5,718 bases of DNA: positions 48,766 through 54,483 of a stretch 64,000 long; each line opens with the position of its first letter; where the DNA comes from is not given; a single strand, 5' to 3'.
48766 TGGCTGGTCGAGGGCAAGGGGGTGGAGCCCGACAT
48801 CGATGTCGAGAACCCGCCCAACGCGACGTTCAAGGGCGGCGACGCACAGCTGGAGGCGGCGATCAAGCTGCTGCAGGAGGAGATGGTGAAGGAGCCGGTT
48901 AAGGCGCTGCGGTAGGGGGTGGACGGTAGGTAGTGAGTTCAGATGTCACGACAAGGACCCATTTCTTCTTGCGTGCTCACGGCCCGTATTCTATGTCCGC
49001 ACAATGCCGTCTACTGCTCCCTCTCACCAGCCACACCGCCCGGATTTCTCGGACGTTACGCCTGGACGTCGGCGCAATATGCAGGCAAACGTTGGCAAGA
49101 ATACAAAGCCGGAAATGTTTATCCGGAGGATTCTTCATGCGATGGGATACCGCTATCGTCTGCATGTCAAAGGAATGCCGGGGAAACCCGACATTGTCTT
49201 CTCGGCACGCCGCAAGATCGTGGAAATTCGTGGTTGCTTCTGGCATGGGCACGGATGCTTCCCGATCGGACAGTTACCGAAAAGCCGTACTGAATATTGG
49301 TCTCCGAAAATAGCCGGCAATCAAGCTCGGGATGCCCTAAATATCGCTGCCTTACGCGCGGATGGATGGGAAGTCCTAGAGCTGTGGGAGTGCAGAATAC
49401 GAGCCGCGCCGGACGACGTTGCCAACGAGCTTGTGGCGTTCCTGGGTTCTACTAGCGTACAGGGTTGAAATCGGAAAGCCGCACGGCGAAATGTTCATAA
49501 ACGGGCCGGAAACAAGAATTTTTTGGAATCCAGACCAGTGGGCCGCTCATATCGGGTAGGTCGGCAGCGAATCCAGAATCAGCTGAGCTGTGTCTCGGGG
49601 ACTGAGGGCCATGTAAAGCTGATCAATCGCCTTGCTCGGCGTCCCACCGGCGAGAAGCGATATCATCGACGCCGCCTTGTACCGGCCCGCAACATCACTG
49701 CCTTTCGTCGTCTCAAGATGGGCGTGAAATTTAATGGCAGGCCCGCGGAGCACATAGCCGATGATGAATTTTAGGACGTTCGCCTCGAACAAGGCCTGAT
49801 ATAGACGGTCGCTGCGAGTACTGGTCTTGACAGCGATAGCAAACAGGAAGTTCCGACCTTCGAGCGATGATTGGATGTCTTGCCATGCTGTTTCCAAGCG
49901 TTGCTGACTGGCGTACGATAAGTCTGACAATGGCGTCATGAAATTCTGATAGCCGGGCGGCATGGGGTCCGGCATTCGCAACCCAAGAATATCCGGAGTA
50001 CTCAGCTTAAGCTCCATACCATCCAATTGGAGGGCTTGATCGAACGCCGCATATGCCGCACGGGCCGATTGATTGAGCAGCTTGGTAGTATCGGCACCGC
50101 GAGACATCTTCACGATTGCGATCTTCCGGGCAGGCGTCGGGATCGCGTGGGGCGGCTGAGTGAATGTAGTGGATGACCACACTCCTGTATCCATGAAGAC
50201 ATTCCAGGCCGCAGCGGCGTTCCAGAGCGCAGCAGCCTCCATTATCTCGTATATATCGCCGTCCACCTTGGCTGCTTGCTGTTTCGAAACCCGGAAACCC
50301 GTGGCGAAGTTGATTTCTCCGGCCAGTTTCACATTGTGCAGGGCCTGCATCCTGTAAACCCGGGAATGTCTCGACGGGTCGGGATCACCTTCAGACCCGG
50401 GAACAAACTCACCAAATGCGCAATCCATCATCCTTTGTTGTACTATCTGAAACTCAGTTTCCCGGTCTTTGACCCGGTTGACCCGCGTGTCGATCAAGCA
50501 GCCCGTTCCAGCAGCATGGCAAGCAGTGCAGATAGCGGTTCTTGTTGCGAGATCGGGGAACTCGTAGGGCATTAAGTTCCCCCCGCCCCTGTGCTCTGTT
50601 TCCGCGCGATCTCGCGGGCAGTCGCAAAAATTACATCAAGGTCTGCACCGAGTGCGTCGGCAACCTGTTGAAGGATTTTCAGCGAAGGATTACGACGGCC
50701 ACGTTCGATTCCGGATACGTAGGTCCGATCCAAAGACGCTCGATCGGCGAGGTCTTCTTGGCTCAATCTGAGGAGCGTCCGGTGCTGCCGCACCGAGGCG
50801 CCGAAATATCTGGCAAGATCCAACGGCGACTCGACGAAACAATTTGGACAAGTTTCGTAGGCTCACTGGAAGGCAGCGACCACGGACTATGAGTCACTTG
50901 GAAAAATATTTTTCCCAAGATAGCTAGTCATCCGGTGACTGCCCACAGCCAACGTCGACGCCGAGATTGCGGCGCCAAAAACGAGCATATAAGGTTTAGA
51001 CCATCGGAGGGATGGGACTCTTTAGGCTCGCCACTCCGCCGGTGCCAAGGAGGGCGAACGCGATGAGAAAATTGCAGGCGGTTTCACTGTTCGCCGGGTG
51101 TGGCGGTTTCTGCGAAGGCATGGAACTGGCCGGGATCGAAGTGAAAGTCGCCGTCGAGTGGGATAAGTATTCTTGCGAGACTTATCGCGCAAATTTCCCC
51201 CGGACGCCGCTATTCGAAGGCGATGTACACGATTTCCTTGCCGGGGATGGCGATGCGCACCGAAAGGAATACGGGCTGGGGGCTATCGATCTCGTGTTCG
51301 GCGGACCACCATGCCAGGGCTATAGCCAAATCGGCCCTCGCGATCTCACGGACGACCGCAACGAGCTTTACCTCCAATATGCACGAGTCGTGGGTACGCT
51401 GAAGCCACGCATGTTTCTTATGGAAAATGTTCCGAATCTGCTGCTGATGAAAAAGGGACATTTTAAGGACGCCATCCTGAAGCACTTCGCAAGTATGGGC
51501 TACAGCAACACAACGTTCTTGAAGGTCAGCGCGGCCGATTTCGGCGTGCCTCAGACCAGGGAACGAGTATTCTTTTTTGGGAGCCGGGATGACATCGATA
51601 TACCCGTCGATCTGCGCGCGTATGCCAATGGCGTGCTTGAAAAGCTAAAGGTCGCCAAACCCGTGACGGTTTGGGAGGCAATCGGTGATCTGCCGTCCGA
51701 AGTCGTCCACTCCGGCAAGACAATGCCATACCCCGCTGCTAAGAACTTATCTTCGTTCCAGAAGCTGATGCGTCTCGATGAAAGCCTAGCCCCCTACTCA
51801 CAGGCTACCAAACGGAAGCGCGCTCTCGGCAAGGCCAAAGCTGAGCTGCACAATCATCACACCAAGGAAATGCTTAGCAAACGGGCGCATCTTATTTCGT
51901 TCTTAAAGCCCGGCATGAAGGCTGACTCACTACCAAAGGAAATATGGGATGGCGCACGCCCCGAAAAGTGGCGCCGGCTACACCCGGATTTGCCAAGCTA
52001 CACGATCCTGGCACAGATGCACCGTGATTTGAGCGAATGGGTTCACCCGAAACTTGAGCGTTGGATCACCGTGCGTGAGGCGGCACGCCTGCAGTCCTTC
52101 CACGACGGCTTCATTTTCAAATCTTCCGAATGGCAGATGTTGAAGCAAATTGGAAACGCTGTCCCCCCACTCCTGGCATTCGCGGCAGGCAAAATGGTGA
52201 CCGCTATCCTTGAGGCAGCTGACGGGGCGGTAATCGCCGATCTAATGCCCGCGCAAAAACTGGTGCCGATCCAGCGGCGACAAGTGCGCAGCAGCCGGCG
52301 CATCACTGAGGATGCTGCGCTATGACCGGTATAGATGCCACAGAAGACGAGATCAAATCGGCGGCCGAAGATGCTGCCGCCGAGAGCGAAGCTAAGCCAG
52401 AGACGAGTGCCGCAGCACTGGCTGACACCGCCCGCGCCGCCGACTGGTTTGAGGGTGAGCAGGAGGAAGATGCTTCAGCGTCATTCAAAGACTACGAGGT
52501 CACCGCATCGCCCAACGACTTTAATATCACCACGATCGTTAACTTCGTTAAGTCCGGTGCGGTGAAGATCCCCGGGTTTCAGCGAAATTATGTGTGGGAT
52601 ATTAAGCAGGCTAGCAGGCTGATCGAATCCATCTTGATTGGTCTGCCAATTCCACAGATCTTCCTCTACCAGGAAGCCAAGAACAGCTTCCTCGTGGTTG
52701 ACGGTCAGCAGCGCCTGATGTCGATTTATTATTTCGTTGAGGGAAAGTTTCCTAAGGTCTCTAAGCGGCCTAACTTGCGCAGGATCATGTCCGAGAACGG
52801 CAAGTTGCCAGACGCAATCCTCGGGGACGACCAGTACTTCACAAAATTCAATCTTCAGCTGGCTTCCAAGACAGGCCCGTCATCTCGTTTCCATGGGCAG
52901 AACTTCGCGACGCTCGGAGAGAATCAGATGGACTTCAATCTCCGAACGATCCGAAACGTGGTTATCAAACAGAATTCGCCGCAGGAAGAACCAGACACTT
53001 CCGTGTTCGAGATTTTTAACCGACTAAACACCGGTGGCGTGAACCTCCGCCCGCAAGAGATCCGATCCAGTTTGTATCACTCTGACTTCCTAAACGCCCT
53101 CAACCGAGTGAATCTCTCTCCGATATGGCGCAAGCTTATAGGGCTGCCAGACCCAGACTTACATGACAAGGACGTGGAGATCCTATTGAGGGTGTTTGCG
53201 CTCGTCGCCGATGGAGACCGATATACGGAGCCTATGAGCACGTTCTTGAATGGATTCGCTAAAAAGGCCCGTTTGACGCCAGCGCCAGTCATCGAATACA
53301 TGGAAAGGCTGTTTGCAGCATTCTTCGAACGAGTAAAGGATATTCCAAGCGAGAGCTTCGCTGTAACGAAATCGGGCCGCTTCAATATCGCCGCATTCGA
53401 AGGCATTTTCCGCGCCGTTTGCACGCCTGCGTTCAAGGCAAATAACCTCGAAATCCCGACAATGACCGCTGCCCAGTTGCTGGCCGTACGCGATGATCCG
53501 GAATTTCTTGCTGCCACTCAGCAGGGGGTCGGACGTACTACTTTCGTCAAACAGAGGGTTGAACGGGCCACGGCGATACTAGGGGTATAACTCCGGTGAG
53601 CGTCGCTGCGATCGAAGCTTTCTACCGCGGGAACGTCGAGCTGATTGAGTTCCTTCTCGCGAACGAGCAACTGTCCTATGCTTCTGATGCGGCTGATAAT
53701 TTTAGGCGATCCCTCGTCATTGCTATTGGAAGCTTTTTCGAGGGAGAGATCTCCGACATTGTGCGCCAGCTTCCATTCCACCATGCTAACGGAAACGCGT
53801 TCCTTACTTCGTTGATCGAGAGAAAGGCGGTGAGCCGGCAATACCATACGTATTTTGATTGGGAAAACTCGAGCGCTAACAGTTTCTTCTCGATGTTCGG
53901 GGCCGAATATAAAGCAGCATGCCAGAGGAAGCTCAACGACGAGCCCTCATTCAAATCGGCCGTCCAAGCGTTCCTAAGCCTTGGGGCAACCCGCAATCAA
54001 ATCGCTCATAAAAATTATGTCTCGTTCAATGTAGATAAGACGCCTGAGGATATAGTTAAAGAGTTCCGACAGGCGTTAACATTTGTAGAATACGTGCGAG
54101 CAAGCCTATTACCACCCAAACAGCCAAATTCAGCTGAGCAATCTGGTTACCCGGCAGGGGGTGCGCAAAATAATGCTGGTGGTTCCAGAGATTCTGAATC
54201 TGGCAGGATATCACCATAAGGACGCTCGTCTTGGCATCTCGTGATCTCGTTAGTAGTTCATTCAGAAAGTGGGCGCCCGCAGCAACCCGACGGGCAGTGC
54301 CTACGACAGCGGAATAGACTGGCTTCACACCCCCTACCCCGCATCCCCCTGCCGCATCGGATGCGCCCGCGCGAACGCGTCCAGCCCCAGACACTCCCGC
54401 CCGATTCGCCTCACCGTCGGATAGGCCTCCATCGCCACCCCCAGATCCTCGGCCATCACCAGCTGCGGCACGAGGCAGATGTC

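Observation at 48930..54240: Lower-GC 5.3 kb island made only of defence genes, inserted between housekeeping genes with no integrase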

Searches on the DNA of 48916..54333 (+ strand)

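Call 27: search_dna_similar(query=window:48916-54333:+, collection=plasmids, mode=distant, max_rows=15)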
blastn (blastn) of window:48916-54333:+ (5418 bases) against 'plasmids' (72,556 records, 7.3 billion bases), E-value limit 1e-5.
Records with a match: 6; places in all: 6; records where one place covers at least 80% of the query: 0.
Best place of each record, by identity: 60-80% 6.
By first word of the organism name: Clavibacter 2; Exiguobacterium 1; Rhodovastum 1; Sphingomonas 1; Azospirillum 1.
By predicted mobility (MOB-suite, as given by PLSDB): conjugative 2; mobilizable 2; non-mobilizable 2.
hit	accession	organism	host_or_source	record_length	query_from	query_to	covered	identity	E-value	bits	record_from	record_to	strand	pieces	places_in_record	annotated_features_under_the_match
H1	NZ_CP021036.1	Clavibacter michiganensis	Medicago truncatula,cell culture,stem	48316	2930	3262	6%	69.5%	9e-29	139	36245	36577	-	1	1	DNA cytosine methyltransferase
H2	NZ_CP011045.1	Clavibacter michiganensis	Medicago truncatula,cell culture,stem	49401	2930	3262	6%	69.5%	9e-29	139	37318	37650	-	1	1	DNA cytosine methyltransferase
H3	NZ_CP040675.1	Exiguobacterium mexicanum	ocean sediment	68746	3572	3837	5%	66.2%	9e-10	75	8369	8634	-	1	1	DUF262 domain-containing protein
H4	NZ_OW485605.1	Rhodovastum atsumiense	-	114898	78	282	4%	66.8%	2e-6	64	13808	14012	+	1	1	very short patch repair endonuclease | hypothetical protein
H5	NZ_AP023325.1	Sphingomonas paucimobilis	cell culture,human cell culture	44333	182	336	3%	71.8%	3e-10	77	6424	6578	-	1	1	very short patch repair endonuclease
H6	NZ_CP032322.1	Azospirillum argentinense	soil sample,Agricultural field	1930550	184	337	3%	69.4%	2e-6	64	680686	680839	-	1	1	record has no annotation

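Call 28: search_dna_similar(query=window:48916-54333:+, collection=phages, mode=distant, max_rows=10)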
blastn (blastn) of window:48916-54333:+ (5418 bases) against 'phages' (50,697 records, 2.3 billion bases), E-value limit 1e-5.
No match.

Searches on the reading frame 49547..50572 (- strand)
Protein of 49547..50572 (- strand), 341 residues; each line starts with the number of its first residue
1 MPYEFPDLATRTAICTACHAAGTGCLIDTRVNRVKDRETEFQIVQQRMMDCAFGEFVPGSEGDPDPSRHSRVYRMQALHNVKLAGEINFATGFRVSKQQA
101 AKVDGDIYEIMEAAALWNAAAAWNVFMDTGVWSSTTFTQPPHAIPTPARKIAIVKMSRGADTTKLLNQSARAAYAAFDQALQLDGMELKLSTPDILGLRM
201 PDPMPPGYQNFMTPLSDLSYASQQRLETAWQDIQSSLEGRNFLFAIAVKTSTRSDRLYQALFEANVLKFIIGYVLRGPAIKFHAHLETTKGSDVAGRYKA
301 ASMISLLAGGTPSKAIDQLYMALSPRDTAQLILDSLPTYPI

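Call 3: search_protein_families(library=pfam, proteins=[window:49547-50572:-], max_evalue=0.01)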
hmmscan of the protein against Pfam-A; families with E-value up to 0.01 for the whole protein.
window:49547-50572:- (341 aa): 1 family
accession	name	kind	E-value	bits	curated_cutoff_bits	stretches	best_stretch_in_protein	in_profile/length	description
PF07832.17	Bse634I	-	3.8e-26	92.5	27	1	87-333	35-276/281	Cfr10I/Bse634I restriction endonuclease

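Call 4: search_protein_families(library=padloc, proteins=[window:49547-50572:-], max_evalue=0.01)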
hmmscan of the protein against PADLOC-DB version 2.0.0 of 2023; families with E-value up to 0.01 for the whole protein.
window:49547-50572:- (341 aa): 2 families
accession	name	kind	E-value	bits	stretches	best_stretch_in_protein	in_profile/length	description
PDLC03561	REase_II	-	7.8e-48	161.8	1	16-329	16-329/345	Type II restriction enzyme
PDLC03451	REase_II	-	6.2e-06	23.5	1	153-327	101-282/293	Type II restriction enzyme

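Call 23: search_solved_structures(query=window:49547-50569:-, max_evalue=0.01, show_alignments=2)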
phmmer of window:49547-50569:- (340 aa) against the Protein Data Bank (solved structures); distinct sequences matched with E-value up to 0.01: 7.
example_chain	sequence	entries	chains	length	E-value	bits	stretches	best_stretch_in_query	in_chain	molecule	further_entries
4c3g_A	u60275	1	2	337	9.2e-46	159.7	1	19-329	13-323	SGRAIR RESTRICTION ENZYME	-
6obj_A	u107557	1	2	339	9.2e-46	159.7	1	19-329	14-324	SgraIR restriction enzyme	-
3dpg_A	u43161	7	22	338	9.3e-46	159.7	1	19-329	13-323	SgraIR restriction enzyme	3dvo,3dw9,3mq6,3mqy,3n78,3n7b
7s8d_A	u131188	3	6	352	1.1e-45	159.5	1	19-329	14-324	SgraIR restriction enzyme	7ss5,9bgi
9bgj_A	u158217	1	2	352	7.2e-45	156.8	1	19-329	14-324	SgraIR restriction enzyme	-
1knv_A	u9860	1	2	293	9.1e-08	34.9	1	149-329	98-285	Bse634I restriction endonuclease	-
3v1z_A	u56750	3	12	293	9.8e-08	34.8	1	149-329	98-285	Endonuclease Bse634IR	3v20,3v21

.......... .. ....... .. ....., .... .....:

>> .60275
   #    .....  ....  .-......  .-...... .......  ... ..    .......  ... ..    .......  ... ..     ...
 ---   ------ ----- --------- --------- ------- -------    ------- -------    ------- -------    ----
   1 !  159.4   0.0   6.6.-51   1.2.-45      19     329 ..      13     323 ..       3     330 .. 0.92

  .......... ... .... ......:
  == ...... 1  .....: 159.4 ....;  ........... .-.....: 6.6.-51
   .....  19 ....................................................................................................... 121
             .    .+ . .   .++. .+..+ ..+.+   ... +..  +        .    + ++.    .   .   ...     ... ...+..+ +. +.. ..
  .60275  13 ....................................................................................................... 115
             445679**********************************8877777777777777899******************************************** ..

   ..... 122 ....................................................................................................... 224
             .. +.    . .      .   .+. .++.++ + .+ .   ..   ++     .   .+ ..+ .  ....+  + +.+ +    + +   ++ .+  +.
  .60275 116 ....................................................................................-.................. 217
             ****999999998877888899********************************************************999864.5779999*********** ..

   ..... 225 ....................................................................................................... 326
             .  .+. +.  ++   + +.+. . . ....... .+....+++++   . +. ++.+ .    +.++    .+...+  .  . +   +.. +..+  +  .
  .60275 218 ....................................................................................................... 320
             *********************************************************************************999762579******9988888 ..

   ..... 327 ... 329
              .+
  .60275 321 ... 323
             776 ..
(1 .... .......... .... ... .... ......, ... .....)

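Call 76: search_protein_families(library=ncbifam, proteins=[window:49547-50572:-], max_evalue=0.00001)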
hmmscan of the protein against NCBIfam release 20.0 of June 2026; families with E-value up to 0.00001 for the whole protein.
window:49547-50572:- (341 aa): 0 families

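Call 77: search_protein_families(library=phrogs, proteins=[window:49547-50572:-], max_evalue=0.00001)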
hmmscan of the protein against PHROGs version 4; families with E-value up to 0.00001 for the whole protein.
window:49547-50572:- (341 aa): 0 families
